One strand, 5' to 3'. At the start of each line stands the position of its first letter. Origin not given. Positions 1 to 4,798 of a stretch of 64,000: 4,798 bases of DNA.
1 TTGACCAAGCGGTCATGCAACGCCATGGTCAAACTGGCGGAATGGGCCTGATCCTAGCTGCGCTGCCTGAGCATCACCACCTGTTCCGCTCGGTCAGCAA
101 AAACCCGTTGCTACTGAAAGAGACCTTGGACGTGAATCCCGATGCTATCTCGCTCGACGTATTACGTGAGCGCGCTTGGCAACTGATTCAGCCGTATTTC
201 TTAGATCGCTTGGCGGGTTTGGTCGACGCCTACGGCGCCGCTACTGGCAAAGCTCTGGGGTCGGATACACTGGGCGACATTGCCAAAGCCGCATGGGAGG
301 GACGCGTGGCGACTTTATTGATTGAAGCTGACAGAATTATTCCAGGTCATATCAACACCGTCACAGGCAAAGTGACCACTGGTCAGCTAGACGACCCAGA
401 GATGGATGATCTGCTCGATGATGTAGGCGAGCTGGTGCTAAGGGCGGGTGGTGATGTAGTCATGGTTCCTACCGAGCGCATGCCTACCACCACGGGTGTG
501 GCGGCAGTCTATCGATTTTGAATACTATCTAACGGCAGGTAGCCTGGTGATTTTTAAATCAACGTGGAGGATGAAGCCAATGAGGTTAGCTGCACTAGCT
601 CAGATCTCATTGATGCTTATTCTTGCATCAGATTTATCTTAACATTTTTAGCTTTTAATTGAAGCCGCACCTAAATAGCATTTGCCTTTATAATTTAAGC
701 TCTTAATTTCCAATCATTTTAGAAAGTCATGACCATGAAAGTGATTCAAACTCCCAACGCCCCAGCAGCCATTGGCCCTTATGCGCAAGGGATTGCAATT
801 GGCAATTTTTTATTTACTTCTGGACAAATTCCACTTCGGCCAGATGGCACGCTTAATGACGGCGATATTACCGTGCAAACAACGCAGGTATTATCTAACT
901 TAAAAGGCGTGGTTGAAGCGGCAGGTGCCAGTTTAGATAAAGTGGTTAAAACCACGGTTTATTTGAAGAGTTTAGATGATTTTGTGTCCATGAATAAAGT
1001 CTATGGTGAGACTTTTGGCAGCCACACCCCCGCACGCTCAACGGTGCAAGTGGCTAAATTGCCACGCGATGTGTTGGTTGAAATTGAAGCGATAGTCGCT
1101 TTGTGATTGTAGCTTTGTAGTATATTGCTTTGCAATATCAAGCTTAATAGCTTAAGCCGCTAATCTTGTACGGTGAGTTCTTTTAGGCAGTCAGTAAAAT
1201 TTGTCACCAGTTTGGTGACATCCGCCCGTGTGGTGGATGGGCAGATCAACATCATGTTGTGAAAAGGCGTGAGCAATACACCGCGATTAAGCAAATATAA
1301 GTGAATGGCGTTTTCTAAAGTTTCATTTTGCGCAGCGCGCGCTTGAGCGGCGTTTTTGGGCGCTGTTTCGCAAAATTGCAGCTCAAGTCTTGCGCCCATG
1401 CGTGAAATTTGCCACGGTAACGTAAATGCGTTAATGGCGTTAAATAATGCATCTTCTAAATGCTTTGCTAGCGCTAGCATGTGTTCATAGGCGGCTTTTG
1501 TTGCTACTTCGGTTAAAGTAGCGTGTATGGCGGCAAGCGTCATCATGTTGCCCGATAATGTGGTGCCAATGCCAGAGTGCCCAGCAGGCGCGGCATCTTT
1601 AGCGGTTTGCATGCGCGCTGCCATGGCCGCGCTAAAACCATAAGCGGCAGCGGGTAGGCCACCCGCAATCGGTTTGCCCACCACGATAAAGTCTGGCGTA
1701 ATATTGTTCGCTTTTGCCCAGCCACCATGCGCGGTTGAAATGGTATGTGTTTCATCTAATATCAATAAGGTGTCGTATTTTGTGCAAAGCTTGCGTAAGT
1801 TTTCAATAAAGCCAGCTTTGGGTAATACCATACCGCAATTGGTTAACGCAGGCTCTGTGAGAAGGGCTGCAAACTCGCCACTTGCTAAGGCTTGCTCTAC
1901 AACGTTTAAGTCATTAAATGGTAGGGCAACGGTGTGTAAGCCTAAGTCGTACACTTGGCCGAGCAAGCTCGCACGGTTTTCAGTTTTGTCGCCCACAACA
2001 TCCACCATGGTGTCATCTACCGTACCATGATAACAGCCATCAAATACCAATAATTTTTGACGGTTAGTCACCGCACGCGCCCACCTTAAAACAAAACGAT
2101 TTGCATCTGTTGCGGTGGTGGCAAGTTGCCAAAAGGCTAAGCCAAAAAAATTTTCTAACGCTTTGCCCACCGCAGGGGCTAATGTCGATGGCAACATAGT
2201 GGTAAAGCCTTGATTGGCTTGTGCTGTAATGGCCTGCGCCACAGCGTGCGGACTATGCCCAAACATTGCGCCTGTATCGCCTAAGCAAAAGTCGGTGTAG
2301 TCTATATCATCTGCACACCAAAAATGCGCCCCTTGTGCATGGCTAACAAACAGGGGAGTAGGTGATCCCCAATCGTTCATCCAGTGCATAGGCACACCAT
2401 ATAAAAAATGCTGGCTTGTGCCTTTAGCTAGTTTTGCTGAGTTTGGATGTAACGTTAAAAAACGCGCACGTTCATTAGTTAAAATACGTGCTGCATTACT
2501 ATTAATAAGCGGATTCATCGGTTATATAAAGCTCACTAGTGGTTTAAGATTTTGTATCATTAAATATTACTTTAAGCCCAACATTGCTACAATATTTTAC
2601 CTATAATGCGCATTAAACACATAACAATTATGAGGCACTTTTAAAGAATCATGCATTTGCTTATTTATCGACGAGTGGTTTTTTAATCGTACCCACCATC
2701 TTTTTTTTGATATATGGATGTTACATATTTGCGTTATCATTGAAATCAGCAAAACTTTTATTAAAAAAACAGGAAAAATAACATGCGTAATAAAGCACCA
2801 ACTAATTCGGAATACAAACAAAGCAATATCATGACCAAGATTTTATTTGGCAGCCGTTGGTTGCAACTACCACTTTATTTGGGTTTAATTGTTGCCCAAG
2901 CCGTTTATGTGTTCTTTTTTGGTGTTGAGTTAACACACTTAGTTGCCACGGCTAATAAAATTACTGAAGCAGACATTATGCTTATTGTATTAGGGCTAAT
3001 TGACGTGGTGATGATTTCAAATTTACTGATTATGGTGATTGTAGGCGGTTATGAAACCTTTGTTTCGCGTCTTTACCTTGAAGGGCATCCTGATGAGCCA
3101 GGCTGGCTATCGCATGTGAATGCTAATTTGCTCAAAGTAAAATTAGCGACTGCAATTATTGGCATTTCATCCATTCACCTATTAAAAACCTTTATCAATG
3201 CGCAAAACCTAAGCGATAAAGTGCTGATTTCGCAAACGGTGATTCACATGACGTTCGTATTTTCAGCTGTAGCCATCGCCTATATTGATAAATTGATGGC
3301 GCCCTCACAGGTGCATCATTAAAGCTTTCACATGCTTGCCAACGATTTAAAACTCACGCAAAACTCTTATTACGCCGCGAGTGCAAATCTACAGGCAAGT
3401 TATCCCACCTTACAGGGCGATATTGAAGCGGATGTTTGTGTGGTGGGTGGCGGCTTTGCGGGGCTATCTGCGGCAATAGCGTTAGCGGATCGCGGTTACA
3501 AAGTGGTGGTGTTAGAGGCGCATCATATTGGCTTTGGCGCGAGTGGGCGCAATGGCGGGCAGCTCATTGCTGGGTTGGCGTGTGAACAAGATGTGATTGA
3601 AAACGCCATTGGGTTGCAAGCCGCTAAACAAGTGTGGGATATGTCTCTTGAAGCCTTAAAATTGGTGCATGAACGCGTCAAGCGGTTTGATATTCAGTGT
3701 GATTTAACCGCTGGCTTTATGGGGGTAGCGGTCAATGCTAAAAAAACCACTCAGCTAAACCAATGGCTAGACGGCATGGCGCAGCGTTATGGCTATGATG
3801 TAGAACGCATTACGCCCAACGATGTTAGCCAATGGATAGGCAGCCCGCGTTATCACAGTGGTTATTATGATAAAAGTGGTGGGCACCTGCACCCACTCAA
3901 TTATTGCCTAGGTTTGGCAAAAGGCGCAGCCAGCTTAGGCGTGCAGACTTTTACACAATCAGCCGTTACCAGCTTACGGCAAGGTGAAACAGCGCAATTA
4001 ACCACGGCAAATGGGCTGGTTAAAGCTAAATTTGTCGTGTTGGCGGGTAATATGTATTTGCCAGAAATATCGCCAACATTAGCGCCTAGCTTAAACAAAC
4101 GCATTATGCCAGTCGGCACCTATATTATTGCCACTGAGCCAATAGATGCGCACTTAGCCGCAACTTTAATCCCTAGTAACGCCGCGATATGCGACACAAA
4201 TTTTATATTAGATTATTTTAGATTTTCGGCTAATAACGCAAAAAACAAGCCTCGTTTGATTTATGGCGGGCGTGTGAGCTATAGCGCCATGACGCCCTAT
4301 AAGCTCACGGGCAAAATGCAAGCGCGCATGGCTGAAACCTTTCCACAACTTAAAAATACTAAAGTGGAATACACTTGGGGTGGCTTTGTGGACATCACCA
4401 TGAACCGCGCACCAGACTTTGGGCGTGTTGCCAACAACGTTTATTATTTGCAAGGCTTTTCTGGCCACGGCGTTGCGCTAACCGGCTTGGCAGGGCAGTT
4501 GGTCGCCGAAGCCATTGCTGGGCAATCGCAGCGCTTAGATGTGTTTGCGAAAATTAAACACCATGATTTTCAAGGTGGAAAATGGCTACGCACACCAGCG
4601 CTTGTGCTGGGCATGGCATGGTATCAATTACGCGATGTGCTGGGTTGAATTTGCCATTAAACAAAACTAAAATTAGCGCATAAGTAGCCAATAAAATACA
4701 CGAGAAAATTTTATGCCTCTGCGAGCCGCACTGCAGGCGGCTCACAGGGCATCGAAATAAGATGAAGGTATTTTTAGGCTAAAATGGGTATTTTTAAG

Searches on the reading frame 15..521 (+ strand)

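Call 59: search_protein_families(library=pfam, proteins=[window:15-521:+], max_evalue=0.00001)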
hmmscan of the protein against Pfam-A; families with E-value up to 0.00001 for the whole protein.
window:15-521:+ (168 aa): 3 families
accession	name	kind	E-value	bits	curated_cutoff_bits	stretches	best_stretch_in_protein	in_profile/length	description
PF18845.6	baeRF_family3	-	2.9e-21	77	31.5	1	7-97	78-168/168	Bacterial archaeo-eukaryotic release factor family 3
PF18848.6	baeRF_family6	-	1.3e-06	29.3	27.5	1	11-59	100-148/149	Bacterial archaeo-eukaryotic release factor family 6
PF18855.6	baeRF_family11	-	8.5e-06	26.6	27.2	0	10-58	85-133/139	Bacterial archaeo-eukaryotic release factor family 11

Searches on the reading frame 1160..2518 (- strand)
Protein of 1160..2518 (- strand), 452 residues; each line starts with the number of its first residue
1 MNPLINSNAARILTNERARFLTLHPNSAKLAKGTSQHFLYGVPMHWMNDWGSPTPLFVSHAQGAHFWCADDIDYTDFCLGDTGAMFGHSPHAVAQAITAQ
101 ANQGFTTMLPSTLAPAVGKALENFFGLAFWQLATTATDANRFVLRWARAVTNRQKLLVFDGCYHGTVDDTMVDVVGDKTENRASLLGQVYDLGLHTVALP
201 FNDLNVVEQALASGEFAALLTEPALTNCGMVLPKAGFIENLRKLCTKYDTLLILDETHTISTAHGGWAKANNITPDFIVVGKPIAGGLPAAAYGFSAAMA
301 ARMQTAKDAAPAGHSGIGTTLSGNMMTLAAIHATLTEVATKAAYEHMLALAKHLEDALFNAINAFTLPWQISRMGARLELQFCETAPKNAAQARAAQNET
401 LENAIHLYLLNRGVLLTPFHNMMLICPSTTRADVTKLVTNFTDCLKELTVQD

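Call 59: search_protein_families(library=pfam, proteins=[window:1160-2518:-], max_evalue=0.00001)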
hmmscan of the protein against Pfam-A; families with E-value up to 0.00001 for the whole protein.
window:1160-2518:- (452 aa): 1 family
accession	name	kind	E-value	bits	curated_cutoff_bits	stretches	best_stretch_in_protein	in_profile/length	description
PF00202.27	Aminotran_3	-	9.4e-44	150.1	30.5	1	49-440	4-398/403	Aminotransferase class-III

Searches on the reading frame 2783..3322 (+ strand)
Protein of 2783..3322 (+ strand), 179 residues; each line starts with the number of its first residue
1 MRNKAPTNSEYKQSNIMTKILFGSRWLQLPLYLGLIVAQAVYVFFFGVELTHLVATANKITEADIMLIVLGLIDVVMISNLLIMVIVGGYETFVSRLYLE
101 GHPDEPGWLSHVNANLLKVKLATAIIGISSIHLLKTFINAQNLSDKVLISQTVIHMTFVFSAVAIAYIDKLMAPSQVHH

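Call 59: search_protein_families(library=pfam, proteins=[window:2783-3322:+], max_evalue=0.00001)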
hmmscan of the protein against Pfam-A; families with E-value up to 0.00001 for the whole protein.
window:2783-3322:+ (179 aa): 1 family
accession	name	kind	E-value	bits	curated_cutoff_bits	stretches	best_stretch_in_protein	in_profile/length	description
PF03350.21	UPF0114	-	2.8e-35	121.5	23.1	1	21-137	1-117/117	Uncharacterized protein family, UPF0114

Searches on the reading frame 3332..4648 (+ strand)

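Call 59: search_protein_families(library=pfam, proteins=[window:3332-4648:+], max_evalue=0.00001)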
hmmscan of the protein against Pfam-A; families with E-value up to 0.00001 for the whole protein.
window:3332-4648:+ (438 aa): 8 families
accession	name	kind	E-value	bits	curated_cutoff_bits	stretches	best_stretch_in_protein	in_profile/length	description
PF01266.30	DAO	-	1.2e-68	232.7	27.9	1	34-393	1-352/353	FAD dependent oxidoreductase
PF01946.23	Thi4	-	3.9e-08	33.2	26.2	1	25-85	10-70/235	Thi4 family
PF00890.30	FAD_binding_2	-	4.7e-07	29.8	20.4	1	34-216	1-169/414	FAD binding domain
PF12831.13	FAD_oxidored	-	8.2e-07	29.1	27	1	34-86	1-53/416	FAD dependent oxidoreductase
PF13450.12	NAD_binding_8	-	1.4e-06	29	21.9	1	37-68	1-33/68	NAD(P)-binding Rossmann-like domain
PF07992.20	Pyr_redox_2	-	1.9e-06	28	26.1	1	34-128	2-72/291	Pyridine nucleotide-disulphide oxidoreductase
PF01134.28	GIDA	-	7.2e-06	25.7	22.1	0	34-85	1-41/391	Glucose inhibited division protein A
PF03486.20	HI0933_like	-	7.5e-06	26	50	0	34-64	2-32/244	HI0933-like protein Rossmann domain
